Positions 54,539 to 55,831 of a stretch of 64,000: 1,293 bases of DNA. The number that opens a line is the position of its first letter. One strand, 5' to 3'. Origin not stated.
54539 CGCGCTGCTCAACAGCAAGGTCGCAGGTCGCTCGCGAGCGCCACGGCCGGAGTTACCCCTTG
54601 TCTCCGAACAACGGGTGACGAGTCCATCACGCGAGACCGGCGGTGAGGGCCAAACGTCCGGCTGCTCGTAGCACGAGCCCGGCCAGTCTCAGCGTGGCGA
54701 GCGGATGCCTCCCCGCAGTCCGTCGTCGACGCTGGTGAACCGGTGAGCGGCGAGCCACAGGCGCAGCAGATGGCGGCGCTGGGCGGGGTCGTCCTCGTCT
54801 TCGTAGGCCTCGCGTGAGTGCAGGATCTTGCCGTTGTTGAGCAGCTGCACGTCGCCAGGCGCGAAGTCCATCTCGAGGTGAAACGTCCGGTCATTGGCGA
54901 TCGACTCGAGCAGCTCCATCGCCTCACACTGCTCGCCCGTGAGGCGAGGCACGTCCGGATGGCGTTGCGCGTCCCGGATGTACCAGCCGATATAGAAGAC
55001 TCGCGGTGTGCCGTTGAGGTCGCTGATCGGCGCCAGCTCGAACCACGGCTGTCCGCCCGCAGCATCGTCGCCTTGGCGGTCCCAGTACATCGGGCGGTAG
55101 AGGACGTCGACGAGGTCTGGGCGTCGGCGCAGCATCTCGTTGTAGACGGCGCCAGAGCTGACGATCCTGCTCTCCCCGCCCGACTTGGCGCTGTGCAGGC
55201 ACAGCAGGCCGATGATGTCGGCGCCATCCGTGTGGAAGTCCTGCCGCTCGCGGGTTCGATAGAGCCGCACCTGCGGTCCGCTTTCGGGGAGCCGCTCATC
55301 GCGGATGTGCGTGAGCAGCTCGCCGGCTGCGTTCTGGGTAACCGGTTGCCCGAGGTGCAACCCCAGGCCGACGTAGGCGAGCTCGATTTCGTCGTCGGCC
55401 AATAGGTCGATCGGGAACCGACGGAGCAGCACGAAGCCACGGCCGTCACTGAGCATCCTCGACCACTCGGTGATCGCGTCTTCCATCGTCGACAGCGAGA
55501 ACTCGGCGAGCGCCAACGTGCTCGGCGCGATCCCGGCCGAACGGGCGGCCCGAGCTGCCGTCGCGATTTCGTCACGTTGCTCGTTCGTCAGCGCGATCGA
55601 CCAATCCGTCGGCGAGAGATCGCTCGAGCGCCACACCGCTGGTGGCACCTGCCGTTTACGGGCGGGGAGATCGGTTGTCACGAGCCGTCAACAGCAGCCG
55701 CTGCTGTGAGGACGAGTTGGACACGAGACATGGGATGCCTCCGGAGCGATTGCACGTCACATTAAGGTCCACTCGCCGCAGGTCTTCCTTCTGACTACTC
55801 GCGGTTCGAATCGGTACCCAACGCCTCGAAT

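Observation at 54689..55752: TauD/TfdA-family dioxygenase sits behind a second copy of the arsI/cadI ribosome-binding site and first codons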

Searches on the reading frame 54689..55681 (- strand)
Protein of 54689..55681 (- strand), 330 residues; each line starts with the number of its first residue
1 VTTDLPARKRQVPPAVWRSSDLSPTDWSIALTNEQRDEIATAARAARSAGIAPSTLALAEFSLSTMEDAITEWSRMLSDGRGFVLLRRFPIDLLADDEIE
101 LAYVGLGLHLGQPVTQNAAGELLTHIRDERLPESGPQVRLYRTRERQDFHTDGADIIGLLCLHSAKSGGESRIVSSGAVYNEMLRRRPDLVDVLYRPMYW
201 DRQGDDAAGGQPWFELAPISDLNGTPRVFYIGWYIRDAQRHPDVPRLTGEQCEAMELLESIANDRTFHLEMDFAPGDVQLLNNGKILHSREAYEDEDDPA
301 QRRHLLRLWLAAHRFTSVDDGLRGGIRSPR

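Call 5: search_protein_families(library=pfam, proteins=[window:54689-55681:-])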
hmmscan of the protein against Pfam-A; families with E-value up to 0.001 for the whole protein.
window:54689-55681:- (330 aa): 1 family
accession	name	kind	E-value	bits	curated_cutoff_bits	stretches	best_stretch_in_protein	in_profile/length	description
PF02668.22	TauD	-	7.2e-33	115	27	1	60-309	13-267/267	Taurine catabolism dioxygenase TauD, TfdA family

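Call 6: search_protein_families(library=ncbifam, proteins=[window:54689-55681:-])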
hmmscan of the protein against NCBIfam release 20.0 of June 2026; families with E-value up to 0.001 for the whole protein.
window:54689-55681:- (330 aa): 3 families
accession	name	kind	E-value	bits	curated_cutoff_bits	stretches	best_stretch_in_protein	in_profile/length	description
NF049936.1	TriMthamethphnDioxTmpA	equivalog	8.6e-09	34.7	400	1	158-296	202-339/366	2-trimethylaminoethylphosphonate dioxygenase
TIGR02409.1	carnitine_bodg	equivalog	1.9e-07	30.4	414.75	1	159-305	205-347/366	gamma-butyrobetaine dioxygenase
TIGR02410.1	carnitine_TMLD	equivalog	9.1e-07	28.7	268.3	1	150-294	182-338/362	trimethyllysine dioxygenase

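Call 7: find_homologous_proteins(query=window:54689-55681:-, max_evalue=1e-10)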
Query window:54689-55681:- (330 aa): 6046 proteins with E <= 1e-10 among 8000 candidates; the best 120 are listed.
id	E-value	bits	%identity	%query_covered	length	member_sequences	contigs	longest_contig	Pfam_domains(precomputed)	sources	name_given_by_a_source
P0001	5.8e-204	694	97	95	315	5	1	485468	PF02668.23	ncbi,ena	-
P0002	1.3e-167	575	77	100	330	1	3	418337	PF02668.23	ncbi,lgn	ncbi:MAG: TauD/TfdA family dioxygenase [Acidimicrobiia bacterium]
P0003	2.0e-166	571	81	95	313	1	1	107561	PF02668.23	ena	-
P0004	1.4e-163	562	74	98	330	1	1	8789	PF02668.23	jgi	jgi:hypothetical protein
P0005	1.6e-161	555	78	96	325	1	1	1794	PF02668.23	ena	-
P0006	1.7e-161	555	73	100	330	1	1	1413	PF02668.23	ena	-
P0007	7.6e-161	553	75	98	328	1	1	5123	PF02668.23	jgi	-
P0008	1.4e-160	552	74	100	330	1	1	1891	PF02668.23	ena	-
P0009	6.1e-160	550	77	96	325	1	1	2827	PF02668.23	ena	-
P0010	6.4e-159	546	77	95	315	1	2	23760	PF02668.23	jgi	jgi:hypothetical protein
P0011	5.0e-158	543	74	100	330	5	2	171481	PF02668.23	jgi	jgi:Taurine catabolism dioxygenase TauD, TfdA family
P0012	1.8e-157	542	73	100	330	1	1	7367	PF02668.23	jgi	jgi:hypothetical protein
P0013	6.7e-157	540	73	99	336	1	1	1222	PF02668.23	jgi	-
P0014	3.5e-156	537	71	100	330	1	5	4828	PF02668.23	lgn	-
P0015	1.5e-154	532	96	73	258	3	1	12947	PF02668.23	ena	-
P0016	3.1e-154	531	71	100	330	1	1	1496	PF02668.23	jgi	jgi:hypothetical protein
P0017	4.6e-153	527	71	98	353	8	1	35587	PF02668.23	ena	-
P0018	8.6e-152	523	70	98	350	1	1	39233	PF02668.23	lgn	-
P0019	2.8e-151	521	73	97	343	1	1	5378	PF02668.23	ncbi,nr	ncbi:MAG: TauD/TfdA family dioxygenase [Actinobacteria bacterium]|nr:TauD/TfdA family dioxygenase [A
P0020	1.2e-148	513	69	100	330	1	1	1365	PF02668.23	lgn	-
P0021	1.1e-147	509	69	99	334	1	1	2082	PF02668.23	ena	-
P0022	1.2e-147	509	69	99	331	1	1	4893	PF02668.23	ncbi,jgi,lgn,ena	jgi:hypothetical protein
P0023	3.2e-147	508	69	99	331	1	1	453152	PF02668.23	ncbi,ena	-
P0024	2.0e-146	505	69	100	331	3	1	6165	PF02668.23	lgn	-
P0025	2.6e-146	505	69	96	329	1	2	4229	PF02668.23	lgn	-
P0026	6.4e-146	504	70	99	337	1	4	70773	PF02668.23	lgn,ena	-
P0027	7.1e-146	503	75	91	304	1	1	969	PF02668.23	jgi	jgi:hypothetical protein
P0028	1.1e-143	496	86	77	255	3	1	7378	PF02668.23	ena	-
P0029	2.4e-143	495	68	97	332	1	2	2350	PF02668.23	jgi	jgi:hypothetical protein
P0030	6.9e-143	494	68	100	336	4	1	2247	PF02668.23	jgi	jgi:hypothetical protein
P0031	9.5e-143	493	67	100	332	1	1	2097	PF02668.23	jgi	-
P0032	7.3e-142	490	67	97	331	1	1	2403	PF02668.23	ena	-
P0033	3.8e-141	488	65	98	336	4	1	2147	PF02668.23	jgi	jgi:hypothetical protein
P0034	5.6e-141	487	66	99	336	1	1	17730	PF02668.23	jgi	jgi:Taurine catabolism dioxygenase TauD, TfdA family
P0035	7.8e-141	487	66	98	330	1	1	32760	PF02668.23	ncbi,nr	ncbi:MAG: TauD/TfdA family dioxygenase [Actinobacteria bacterium]|nr:TauD/TfdA family dioxygenase [A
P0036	1.2e-140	486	68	94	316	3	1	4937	PF02668.23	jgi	-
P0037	1.4e-140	486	67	97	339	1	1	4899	PF02668.23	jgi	jgi:Taurine catabolism dioxygenase TauD, TfdA family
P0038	3.4e-140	485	67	97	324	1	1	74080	PF02668.23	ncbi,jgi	ncbi:MAG: hypothetical protein RL238_3222 [Actinomycetota bacterium]|jgi:hypothetical protein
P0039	4.0e-140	484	65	98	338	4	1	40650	PF02668.23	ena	-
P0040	6.3e-140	484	66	98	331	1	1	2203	PF02668.23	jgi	jgi:hypothetical protein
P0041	6.8e-140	484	68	96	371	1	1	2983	PF02668.23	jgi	jgi:hypothetical protein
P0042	8.4e-140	483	65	99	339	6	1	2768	PF02668.23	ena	-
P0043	1.1e-139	483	67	98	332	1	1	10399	PF02668.23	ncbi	ncbi:MAG: TauD/TfdA family dioxygenase [Actinomycetota bacterium]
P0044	1.3e-139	483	66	100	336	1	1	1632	PF02668.23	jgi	jgi:hypothetical protein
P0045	1.7e-139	482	65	99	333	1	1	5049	PF02668.23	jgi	jgi:hypothetical protein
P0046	2.0e-139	482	67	99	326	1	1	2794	PF02668.23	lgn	-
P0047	2.1e-139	482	67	100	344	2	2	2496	PF02668.23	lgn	-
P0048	3.4e-139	481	67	95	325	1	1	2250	PF02668.23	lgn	-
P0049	4.3e-139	481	66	98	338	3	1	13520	PF02668.23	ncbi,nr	ncbi:MAG: TauD/TfdA family dioxygenase [Actinobacteria bacterium]|nr:TauD/TfdA family dioxygenase [A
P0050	4.5e-139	481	68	97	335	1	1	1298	PF02668.23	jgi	jgi:hypothetical protein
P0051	5.0e-139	481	66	96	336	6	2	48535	PF02668.23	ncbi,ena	-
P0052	5.2e-139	481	66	98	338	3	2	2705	PF02668.23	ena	-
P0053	5.8e-139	481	66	100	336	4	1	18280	PF02668.23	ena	-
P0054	1.1e-138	480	66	99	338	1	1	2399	PF02668.23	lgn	-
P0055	1.2e-138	480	66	98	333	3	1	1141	PF02668.23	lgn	-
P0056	1.9e-138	479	66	97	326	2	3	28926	PF02668.23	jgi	jgi:hypothetical protein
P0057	2.2e-138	479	67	98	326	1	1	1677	PF02668.23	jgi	jgi:hypothetical protein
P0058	3.1e-138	478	65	99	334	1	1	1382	PF02668.23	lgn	-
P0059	3.4e-138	478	65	98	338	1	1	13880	PF02668.23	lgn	-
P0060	4.8e-138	478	67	98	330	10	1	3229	PF02668.23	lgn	-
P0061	9.4e-138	477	66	98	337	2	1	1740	PF02668.23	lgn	-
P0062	1.1e-137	476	63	100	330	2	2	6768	PF02668.23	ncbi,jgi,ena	jgi:hypothetical protein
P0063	1.9e-137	476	68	96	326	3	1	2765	PF02668.23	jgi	jgi:hypothetical protein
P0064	2.1e-137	476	67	96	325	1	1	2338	PF02668.23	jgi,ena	-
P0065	2.1e-137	476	65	98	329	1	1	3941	PF02668.23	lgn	-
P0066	2.7e-137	475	65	98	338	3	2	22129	PF02668.23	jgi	jgi:hypothetical protein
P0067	3.0e-137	475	66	98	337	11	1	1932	PF02668.23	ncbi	-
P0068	3.4e-137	475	65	98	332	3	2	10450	PF02668.23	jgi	jgi:hypothetical protein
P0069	3.7e-137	475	66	96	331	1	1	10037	PF02668.23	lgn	-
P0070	5.5e-137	474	67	99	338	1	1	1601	PF02668.23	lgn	-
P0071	5.7e-137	474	65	98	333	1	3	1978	PF02668.23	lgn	-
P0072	7.7e-137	474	67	94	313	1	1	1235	PF02668.23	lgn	-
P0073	8.4e-137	474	66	98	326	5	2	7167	PF02668.23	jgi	jgi:hypothetical protein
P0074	9.1e-137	473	66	97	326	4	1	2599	PF02668.23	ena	-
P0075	1.3e-136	473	64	98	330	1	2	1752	PF02668.23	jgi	jgi:hypothetical protein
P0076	1.5e-136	473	66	96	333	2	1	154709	PF02668.23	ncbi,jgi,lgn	jgi:hypothetical protein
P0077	1.6e-136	473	64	98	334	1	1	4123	PF02668.23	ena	-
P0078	1.9e-136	472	63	99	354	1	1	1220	PF02668.23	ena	-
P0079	2.3e-136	472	66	97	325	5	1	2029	PF02668.23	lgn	-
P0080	3.4e-136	472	66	98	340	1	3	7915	PF02668.23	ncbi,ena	-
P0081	3.6e-136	471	63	100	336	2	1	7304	PF02668.23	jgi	jgi:hypothetical protein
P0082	3.6e-136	471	66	98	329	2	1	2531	PF02668.23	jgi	jgi:hypothetical protein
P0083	4.1e-136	471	64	99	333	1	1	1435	PF02668.23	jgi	jgi:hypothetical protein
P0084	4.2e-136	471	63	98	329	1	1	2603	PF02668.23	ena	-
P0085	4.6e-136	471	66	96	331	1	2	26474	PF02668.23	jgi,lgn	jgi:hypothetical protein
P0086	4.6e-136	471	64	95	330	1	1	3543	PF02668.23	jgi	jgi:hypothetical protein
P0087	5.3e-136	471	66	98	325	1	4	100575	PF02668.23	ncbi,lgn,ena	-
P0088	7.1e-136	471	65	98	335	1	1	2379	PF02668.23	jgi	jgi:hypothetical protein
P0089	9.3e-136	470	65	98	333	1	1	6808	PF02668.23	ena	-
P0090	1.2e-135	470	65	98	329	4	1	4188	PF02668.23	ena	-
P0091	1.3e-135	470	65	96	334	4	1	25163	PF02668.23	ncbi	-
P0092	1.6e-135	469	63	99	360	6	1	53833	PF02668.23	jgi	jgi:hypothetical protein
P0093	2.4e-135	469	66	96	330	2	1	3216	PF02668.23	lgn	-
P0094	2.5e-135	469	64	99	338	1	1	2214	PF02668.23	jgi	jgi:hypothetical protein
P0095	2.6e-135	469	64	95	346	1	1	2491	PF02668.23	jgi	jgi:Taurine catabolism dioxygenase TauD, TfdA family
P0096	3.3e-135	468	65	95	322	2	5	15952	PF02668.23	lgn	-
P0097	5.4e-135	468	65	98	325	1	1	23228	PF02668.23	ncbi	-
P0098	5.5e-135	468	65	97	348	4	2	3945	PF02668.23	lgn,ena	-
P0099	6.3e-135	467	64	95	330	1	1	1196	PF02668.23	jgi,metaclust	metaclust:\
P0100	6.3e-135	467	65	96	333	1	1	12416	PF02668.23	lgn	-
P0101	6.7e-135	467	65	98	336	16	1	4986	PF02668.23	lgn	-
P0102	9.8e-135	467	65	97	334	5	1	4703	PF02668.23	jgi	jgi:hypothetical protein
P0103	1.2e-134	466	64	98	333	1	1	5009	PF02668.23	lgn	-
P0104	3.0e-134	465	64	98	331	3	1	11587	PF02668.23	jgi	-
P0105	3.3e-134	465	64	97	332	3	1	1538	PF02668.23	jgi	-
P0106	3.6e-134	465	64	98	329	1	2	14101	PF02668.23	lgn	-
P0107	4.8e-134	464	66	95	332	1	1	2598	PF02668.23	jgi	jgi:hypothetical protein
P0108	4.8e-134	464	65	99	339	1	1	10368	PF02668.23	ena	-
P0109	5.1e-134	464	65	98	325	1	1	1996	PF02668.23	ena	-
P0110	6.9e-134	464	64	98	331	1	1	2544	PF02668.23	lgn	-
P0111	7.9e-134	464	64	97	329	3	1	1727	PF02668.23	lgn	-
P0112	1.5e-133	463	64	99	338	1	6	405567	PF02668.23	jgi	jgi:hypothetical protein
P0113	1.9e-133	463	65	97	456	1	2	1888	PF02668.23,PF01451.28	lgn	-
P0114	2.1e-133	462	64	96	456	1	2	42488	PF02668.23,PF01451.28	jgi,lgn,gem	-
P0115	2.2e-133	462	64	97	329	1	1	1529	PF02668.23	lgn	-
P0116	2.2e-133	462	64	97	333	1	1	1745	PF02668.23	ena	-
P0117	3.1e-133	462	65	95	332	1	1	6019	PF02668.23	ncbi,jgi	-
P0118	3.1e-133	462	65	95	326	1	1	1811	PF02668.23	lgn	-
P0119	3.2e-133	462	65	97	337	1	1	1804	PF02668.23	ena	-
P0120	3.7e-133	462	64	99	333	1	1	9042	PF02668.23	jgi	jgi:hypothetical protein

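Call 9: find_encoding_contigs(protein=P0001, flank=8000, max_places=3)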
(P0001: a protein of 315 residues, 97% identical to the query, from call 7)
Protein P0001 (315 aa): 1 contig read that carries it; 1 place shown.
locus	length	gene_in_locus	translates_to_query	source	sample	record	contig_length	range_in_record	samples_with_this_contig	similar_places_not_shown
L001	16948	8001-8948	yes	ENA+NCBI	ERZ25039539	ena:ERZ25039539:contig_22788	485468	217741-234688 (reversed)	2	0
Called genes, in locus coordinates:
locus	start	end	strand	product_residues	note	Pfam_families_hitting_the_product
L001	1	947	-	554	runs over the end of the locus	PF00501:AMP-binding, PF23024:AMP-dom_DIP2-like (weak)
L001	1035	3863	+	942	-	PF00133:tRNA-synt_1 (weak), PF09334:tRNA-synt_1g, PF13603:tRNA-synt_1_2, PF08264:Anticodon_1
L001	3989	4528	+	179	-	PF12840:HTH_20 (weak), PF01022:HTH_5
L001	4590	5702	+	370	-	PF13593:SBF_like, PF01758:SBF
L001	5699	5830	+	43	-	-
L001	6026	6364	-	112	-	PF12840:HTH_20, PF01022:HTH_5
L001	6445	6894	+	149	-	PF00903:Glyoxalase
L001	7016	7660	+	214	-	PF21234:Phosphatase-like_N, PF01451:LMWPc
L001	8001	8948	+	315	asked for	PF02668:TauD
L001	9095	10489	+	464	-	PF22483:Mu-transpos_C_2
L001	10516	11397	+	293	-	PF01695:IstB_IS21, PF13489:Methyltransf_23, PF01209:Ubie_methyltran (weak), PF05175:MTS, PF13847:Methyltransf_31, PF08241:Methyltransf_11, PF08242:Methyltransf_12, PF13649:Methyltransf_25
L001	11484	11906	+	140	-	-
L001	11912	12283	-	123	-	PF02410:RsfS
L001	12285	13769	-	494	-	PF13399:LytR_C (weak)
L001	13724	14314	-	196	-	PF01467:CTP_transf_like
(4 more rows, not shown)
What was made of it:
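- In the sister genome an IS21-type element lies directly downstream (call 9).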

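Call 10: find_encoding_contigs(protein=P0002, flank=8000, max_places=3)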
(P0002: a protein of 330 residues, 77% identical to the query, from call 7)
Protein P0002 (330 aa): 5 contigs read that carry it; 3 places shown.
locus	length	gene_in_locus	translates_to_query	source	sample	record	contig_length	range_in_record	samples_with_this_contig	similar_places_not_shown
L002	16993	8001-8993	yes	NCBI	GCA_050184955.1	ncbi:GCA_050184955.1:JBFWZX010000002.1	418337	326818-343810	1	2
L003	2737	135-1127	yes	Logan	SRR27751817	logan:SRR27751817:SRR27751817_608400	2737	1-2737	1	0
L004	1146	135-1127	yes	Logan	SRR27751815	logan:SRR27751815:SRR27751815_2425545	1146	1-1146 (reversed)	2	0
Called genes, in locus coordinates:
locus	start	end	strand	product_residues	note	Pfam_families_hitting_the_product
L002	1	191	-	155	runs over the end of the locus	PF08327:AHSA1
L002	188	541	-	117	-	PF01022:HTH_5, PF12840:HTH_20, PF12802:MarR_2 (weak)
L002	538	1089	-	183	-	PF11716:MDMPI_N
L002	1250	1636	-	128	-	PF00581:Rhodanese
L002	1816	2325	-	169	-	PF08922:DUF1905, PF13376:OmdA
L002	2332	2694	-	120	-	PF18029:Glyoxalase_6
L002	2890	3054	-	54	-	-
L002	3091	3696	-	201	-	PF01135:PCMT, PF13489:Methyltransf_23 (weak), PF01209:Ubie_methyltran, PF13847:Methyltransf_31, PF08241:Methyltransf_11, PF08242:Methyltransf_12, PF13649:Methyltransf_25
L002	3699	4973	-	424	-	PF07690:MFS_1, PF00083:Sugar_tr (weak), PF07690:MFS_1, PF12832:MFS_1_like (weak)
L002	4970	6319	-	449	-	PF00581:Rhodanese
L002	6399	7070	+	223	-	PF01022:HTH_5, PF00581:Rhodanese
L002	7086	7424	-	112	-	PF12840:HTH_20, PF01022:HTH_5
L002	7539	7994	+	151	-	PF00903:Glyoxalase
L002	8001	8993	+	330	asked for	PF02668:TauD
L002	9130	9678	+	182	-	PF00107:ADH_zinc_N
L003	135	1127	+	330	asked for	PF02668:TauD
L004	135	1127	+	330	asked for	PF02668:TauD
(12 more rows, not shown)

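Call 11: find_encoding_contigs(protein=P0114, flank=8000, max_places=3)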
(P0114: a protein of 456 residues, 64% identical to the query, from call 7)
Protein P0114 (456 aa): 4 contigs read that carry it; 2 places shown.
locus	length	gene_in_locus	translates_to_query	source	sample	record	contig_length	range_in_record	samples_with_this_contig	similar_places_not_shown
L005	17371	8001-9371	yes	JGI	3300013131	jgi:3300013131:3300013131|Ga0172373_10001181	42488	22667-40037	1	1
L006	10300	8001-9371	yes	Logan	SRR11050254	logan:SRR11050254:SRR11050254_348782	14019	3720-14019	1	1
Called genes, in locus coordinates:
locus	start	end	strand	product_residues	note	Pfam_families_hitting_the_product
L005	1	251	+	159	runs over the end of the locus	PF13404:HTH_AsnC-type, PF13412:HTH_24, PF01037:AsnC_trans_reg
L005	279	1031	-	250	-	PF13302:Acetyltransf_3 (weak), PF12746:GNAT_acetyltran, PF08445:FR47 (weak)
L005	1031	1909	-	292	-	PF00561:Abhydrolase_1, PF12697:Abhydrolase_6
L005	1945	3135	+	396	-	PF07690:MFS_1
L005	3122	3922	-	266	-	PF01925:TauE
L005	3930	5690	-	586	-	PF00753:Lactamase_B, PF00581:Rhodanese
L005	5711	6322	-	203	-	PF01209:Ubie_methyltran, PF13489:Methyltransf_23, PF08241:Methyltransf_11, PF08242:Methyltransf_12, PF13649:Methyltransf_25, PF13847:Methyltransf_31 (weak)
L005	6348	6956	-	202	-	PF08242:Methyltransf_12 (weak), PF13649:Methyltransf_25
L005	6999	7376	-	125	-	PF12840:HTH_20, PF01022:HTH_5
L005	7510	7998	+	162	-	PF00903:Glyoxalase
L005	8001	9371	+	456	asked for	PF02668:TauD, PF01451:LMWPc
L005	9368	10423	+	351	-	PF01758:SBF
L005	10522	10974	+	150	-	-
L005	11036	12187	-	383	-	PF01546:Peptidase_M20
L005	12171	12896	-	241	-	PF08448:PAS_4, PF13426:PAS_9 (weak), PF00165:HTH_AraC (weak), PF12833:HTH_18, PF00165:HTH_AraC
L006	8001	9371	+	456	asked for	PF02668:TauD, PF01451:LMWPc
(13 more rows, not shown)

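Call 16: search_solved_structures(query=window:54689-55681:-, max_evalue=0.01, show_alignments=2)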
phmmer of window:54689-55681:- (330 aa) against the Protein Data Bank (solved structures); distinct sequences matched with E-value up to 0.01: 2.
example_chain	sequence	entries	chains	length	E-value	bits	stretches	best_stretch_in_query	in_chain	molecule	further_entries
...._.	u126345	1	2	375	8.5e-42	146.4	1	23-321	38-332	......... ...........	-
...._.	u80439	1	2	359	1.9e-37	132.1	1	14-312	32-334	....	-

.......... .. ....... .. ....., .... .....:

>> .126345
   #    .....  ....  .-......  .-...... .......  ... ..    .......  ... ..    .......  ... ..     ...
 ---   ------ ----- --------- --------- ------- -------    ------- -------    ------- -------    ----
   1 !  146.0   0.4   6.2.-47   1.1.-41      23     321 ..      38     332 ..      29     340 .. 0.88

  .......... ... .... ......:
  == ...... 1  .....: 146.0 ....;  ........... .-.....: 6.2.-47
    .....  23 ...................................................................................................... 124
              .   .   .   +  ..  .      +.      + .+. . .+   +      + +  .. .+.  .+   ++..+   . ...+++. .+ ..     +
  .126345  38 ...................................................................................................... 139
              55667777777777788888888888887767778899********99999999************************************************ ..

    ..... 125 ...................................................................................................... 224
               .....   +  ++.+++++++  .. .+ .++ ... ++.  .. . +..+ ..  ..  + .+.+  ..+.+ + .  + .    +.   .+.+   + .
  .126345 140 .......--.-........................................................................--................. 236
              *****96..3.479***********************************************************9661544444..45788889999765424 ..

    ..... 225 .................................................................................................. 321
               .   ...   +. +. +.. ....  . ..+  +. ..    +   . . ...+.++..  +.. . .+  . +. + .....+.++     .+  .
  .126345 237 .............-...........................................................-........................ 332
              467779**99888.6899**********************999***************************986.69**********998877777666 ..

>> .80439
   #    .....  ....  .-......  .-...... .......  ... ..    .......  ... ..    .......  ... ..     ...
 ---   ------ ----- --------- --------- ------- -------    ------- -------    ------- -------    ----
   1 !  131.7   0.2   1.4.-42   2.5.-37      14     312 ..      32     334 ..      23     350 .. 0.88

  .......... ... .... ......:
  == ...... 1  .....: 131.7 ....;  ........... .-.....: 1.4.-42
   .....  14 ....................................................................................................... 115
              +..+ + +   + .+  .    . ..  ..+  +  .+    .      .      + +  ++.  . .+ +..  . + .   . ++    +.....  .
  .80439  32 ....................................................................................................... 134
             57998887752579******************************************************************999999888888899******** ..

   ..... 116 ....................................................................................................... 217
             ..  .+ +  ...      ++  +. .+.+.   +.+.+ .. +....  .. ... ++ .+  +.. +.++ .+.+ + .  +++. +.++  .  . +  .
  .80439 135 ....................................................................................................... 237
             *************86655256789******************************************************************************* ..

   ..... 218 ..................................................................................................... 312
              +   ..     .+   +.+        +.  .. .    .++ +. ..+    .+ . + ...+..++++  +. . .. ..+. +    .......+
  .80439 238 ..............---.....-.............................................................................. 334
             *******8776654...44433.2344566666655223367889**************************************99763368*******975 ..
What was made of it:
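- On TauD/TfdA family (Pfam PF02668), Fe(II)/2-oxoglutarate dioxygenases: They align with FHxD and LH in TtnM and FrbJ (call 16).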
